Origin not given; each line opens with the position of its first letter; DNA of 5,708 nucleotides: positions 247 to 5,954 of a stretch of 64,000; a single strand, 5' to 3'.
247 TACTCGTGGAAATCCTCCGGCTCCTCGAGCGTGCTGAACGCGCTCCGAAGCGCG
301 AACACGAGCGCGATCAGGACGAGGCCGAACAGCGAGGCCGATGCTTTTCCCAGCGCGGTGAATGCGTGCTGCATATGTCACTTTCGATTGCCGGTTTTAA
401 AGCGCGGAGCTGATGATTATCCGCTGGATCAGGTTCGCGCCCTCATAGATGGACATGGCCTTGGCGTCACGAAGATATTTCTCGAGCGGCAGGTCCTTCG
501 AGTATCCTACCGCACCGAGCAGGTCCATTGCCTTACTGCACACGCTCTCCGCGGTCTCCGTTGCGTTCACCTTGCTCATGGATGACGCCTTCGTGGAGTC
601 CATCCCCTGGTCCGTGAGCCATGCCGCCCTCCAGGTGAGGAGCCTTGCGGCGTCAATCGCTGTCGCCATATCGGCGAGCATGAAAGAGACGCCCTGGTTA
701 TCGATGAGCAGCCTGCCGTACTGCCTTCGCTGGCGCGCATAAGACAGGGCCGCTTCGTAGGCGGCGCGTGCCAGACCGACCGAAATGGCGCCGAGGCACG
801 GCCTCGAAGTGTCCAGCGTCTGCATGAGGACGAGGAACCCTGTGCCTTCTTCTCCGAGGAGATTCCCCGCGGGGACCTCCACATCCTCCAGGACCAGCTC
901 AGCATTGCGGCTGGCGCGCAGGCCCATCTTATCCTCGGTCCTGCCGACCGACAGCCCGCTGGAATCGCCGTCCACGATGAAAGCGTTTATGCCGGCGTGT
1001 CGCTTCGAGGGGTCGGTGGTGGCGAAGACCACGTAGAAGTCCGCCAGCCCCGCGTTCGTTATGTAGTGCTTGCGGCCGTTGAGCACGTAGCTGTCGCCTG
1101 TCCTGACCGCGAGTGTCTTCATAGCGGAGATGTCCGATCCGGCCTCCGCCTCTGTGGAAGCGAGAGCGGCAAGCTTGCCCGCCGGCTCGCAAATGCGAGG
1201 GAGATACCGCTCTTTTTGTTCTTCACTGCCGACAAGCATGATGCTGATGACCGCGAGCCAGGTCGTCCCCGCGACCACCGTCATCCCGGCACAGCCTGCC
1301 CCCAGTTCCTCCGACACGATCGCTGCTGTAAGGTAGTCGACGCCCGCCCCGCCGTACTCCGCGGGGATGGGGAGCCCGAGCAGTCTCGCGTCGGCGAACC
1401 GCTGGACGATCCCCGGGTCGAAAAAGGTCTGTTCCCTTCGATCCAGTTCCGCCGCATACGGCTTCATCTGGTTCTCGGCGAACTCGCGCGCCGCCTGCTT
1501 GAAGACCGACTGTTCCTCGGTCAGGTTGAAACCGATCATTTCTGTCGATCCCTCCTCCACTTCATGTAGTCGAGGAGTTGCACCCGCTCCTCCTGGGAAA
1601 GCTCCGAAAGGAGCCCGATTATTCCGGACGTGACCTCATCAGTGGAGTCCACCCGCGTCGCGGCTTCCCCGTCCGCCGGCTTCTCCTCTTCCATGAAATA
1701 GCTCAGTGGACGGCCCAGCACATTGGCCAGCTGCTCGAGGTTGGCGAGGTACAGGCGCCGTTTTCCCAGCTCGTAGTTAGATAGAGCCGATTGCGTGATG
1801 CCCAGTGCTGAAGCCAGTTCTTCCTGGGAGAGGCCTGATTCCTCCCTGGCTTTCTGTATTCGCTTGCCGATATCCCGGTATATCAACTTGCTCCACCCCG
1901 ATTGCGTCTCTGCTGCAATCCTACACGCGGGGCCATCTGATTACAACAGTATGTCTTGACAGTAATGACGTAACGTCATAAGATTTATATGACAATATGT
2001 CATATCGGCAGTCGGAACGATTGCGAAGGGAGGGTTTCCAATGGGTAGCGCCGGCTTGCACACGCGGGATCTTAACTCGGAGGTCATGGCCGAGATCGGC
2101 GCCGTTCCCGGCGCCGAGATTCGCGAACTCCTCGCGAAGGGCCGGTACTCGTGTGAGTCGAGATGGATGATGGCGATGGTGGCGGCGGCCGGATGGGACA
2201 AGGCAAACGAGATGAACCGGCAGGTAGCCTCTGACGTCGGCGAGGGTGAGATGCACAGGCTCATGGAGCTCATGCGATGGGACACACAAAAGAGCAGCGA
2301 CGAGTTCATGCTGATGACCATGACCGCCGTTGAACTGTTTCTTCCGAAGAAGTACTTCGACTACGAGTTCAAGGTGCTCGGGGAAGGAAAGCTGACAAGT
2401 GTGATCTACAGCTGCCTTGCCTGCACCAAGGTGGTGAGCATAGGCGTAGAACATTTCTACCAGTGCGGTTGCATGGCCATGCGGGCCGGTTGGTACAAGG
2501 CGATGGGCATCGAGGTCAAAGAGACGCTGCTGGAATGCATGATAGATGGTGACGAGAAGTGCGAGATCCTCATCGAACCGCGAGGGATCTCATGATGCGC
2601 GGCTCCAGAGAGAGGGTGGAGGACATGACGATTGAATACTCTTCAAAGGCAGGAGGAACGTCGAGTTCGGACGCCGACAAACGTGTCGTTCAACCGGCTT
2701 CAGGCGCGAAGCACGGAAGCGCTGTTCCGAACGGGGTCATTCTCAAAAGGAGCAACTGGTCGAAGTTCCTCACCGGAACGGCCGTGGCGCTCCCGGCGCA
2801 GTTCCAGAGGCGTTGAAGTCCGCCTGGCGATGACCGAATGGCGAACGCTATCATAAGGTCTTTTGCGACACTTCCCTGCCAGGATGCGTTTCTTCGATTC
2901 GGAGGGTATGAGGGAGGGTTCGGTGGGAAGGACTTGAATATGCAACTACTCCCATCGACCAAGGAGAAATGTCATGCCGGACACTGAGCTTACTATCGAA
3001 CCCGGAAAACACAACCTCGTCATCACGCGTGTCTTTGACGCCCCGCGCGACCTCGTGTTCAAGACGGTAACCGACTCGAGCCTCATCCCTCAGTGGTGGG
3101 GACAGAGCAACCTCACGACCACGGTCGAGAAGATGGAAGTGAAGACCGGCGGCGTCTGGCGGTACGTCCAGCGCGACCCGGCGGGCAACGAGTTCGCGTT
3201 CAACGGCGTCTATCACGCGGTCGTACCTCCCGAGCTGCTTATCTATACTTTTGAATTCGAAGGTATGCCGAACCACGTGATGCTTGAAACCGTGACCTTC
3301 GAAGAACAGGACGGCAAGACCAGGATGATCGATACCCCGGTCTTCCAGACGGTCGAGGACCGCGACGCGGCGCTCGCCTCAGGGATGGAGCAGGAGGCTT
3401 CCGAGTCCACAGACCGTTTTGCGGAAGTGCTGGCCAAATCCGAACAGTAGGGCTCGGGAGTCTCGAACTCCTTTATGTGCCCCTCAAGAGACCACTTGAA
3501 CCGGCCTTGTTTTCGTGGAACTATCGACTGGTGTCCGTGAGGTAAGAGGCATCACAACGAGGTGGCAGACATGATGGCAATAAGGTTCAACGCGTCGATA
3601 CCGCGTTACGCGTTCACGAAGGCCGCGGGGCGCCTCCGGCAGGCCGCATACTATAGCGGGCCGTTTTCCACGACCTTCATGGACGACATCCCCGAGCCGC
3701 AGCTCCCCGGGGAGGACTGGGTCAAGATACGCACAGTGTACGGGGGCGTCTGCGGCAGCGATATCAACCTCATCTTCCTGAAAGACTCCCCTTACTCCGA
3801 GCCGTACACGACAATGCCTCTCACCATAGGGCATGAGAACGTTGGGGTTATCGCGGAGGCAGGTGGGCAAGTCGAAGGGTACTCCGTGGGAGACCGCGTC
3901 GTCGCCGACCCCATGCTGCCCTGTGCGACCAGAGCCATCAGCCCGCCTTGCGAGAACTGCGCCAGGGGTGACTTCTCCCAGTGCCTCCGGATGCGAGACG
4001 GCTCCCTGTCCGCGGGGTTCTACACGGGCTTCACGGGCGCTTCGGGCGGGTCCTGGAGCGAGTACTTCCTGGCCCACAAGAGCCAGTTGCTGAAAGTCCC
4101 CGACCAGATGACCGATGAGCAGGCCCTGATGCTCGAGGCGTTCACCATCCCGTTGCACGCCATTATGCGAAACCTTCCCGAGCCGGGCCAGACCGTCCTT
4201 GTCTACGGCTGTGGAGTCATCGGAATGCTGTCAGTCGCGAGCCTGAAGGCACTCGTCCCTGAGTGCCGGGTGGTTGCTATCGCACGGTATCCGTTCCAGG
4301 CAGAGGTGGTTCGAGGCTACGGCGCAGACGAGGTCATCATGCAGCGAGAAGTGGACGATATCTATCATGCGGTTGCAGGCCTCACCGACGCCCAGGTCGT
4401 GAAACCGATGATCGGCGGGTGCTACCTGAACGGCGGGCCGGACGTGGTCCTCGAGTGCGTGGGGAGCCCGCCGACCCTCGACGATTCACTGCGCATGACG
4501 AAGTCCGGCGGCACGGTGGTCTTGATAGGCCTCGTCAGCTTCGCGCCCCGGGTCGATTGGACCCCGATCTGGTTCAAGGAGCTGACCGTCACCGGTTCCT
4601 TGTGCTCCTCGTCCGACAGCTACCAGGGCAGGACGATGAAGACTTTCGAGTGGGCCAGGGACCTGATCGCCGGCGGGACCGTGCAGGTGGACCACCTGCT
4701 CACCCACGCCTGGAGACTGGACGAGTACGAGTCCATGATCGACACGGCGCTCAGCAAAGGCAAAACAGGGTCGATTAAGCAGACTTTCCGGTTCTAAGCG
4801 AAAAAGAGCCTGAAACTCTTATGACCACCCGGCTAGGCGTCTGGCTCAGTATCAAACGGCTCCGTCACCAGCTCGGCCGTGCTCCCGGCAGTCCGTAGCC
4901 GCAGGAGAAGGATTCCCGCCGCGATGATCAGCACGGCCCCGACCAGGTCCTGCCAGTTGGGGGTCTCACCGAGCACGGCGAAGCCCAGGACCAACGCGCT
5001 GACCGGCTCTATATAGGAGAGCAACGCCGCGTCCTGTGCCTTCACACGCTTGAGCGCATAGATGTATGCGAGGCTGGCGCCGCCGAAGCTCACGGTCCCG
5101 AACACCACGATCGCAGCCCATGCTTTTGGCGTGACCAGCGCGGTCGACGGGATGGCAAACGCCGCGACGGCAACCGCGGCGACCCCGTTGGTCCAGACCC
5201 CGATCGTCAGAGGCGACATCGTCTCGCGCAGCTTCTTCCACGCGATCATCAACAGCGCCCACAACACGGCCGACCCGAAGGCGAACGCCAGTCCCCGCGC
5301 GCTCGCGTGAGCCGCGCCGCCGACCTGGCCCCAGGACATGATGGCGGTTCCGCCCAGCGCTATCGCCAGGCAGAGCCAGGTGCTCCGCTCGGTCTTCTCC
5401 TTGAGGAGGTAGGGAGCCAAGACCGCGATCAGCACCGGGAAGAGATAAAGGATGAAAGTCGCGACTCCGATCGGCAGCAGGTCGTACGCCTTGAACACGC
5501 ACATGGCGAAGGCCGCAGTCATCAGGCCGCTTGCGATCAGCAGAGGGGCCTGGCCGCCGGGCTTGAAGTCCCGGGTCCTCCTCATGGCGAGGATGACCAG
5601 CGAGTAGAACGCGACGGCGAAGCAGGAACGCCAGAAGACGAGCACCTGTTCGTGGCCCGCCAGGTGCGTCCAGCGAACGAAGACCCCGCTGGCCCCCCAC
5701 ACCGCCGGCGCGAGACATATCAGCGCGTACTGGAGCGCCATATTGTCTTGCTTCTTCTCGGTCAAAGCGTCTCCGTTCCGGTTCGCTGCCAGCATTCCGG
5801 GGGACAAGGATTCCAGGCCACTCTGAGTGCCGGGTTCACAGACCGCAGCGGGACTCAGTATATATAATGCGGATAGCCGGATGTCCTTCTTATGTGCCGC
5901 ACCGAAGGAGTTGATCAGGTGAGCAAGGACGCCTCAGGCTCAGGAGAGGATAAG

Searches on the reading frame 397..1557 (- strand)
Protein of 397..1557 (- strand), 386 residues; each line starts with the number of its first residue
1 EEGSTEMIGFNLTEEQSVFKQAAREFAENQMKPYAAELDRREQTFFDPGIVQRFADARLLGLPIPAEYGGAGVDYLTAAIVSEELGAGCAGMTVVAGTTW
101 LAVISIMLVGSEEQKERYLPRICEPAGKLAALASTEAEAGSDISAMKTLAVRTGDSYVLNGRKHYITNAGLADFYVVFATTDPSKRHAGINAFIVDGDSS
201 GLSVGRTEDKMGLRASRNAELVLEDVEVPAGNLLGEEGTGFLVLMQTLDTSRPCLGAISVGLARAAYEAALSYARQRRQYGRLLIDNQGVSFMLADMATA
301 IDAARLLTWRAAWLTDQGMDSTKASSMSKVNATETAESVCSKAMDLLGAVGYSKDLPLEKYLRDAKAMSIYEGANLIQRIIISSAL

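Call 25: search_protein_families(library=pfam, proteins=[window:397-1557:-], max_evalue=0.0001)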
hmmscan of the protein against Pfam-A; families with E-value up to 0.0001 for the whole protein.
window:397-1557:- (386 aa): 4 families
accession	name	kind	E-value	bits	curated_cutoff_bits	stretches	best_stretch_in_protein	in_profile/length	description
PF00441.29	Acyl-CoA_dh_1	-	1.5e-46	158.6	22.4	1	238-385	1-148/150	Acyl-CoA dehydrogenase, C-terminal domain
PF02771.21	Acyl-CoA_dh_N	-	1.6e-31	109.5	22.9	1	13-124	1-111/113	Acyl-CoA dehydrogenase, N-terminal domain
PF02770.24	Acyl-CoA_dh_M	-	2.4e-25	89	33.3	1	131-226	1-97/97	Acyl-CoA dehydrogenase, middle domain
PF08028.16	Acyl-CoA_dh_2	-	1.1e-21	77.9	22.7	1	254-375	2-133/134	Acyl-CoA dehydrogenase, C-terminal domain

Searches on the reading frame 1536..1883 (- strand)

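Call 25: search_protein_families(library=pfam, proteins=[window:1536-1883:-], max_evalue=0.0001)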
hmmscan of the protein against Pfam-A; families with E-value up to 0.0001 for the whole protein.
window:1536-1883:- (115 aa): 5 families
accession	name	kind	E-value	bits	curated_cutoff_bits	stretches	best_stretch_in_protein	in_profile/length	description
PF01381.28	HTH_3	-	1.1e-16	61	23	1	9-63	1-55/55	Helix-turn-helix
PF12844.13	HTH_19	-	4.5e-13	49.3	30.2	1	6-64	1-59/64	Helix-turn-helix domain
PF13560.12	HTH_31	-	1.2e-11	45.2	27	1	5-59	2-57/64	Helix-turn-helix domain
PF13744.12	HTH_37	-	3.8e-06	27.1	27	1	6-58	20-73/80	Helix-turn-helix domain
PF13443.12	HTH_26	-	3.3e-05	24.5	22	1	8-57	1-51/63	Cro/C1-type HTH DNA-binding domain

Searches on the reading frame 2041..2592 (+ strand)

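Call 25: search_protein_families(library=pfam, proteins=[window:2041-2592:+], max_evalue=0.0001)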
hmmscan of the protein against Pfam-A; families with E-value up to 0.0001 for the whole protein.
window:2041-2592:+ (184 aa): 1 family
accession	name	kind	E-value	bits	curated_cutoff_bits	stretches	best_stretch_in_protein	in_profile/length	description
PF14196.11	ATC_hydrolase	-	1e-06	30.1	28.1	1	43-175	13-142/145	L-2-amino-thiazoline-4-carboxylic acid hydrolase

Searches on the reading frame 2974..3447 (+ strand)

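Call 25: search_protein_families(library=pfam, proteins=[window:2974-3447:+], max_evalue=0.0001)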
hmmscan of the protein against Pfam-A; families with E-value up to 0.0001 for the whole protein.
window:2974-3447:+ (158 aa): 2 families
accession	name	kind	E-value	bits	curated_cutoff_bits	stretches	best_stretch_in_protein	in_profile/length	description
PF08327.17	AHSA1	-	1.5e-25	90.3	22.1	1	22-153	1-124/125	Activator of Hsp90 ATPase homolog 1-like protein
PF10604.15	Polyketide_cyc2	-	3.1e-05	24.7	27.4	1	15-153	4-141/142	Polyketide cyclase / dehydrase and lipid transport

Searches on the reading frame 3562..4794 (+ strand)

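Call 25: search_protein_families(library=pfam, proteins=[window:3562-4794:+], max_evalue=0.0001)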
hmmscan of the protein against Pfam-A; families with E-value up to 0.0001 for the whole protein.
window:3562-4794:+ (411 aa): 3 families
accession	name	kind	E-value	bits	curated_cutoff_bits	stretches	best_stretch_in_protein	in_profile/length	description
PF08240.17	ADH_N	-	9.5e-23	80.9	23.5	1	50-181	1-104/104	Alcohol dehydrogenase GroES-like domain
PF00107.32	ADH_zinc_N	-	1.8e-21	76.8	31.8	1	220-358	2-123/129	Zinc-binding dehydrogenase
PF16912.11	Glu_dehyd_C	-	3.7e-07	30.3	34.9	1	210-394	32-199/211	Glucose dehydrogenase C-terminus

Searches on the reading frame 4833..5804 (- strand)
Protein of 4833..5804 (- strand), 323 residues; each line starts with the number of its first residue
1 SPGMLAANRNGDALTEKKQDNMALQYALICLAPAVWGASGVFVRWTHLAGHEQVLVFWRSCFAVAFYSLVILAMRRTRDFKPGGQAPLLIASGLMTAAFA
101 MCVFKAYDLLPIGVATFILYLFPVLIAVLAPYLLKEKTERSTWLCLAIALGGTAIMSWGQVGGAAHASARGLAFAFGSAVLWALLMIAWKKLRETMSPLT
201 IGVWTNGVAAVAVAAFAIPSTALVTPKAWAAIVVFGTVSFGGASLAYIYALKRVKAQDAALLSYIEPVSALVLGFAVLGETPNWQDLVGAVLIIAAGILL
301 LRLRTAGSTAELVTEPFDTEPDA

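Call 25: search_protein_families(library=pfam, proteins=[window:4833-5804:-], max_evalue=0.0001)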
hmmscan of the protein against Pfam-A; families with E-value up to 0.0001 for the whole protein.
window:4833-5804:- (323 aa): 1 family
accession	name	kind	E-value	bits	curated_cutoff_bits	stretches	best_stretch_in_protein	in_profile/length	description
PF00892.27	EamA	-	4.8e-41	140.6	28.2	2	170-301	2-134/135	EamA-like transporter family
